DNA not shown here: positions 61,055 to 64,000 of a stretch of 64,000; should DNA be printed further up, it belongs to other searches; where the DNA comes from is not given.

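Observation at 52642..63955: Five-gene same-strand cassette that I cannot match to any characterised system (candidate novel conflict/defence module)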

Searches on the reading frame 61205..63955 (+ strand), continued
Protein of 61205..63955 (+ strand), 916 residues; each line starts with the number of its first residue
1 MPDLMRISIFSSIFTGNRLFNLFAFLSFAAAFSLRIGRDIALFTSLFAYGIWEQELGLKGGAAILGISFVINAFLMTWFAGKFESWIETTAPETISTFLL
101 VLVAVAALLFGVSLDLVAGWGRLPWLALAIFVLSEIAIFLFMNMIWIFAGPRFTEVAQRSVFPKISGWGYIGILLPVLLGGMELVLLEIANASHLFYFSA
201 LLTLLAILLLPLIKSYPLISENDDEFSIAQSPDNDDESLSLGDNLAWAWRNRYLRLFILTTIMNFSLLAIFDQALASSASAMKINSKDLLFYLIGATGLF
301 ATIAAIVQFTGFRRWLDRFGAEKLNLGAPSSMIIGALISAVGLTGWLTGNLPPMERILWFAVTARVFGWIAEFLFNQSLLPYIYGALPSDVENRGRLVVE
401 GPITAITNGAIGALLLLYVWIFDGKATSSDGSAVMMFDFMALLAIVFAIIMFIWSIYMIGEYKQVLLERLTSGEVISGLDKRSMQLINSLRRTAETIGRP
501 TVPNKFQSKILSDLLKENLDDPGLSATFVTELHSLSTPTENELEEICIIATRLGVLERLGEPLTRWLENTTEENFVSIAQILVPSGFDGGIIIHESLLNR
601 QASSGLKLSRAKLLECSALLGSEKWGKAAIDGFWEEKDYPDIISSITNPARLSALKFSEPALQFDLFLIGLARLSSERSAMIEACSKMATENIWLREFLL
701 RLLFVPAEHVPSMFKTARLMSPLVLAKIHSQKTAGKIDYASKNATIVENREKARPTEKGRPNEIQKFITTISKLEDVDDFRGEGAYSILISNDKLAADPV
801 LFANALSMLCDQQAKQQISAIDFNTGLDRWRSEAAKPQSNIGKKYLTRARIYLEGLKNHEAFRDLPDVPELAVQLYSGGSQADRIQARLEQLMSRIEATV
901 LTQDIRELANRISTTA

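Call 107: search_protein_families(library=ncbifam, proteins=[L005:13830-14561:+], max_evalue=0.05)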
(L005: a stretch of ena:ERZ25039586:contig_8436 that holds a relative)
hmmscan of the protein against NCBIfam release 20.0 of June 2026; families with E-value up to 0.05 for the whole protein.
L005:13830-14561:+ (243 aa): 0 families
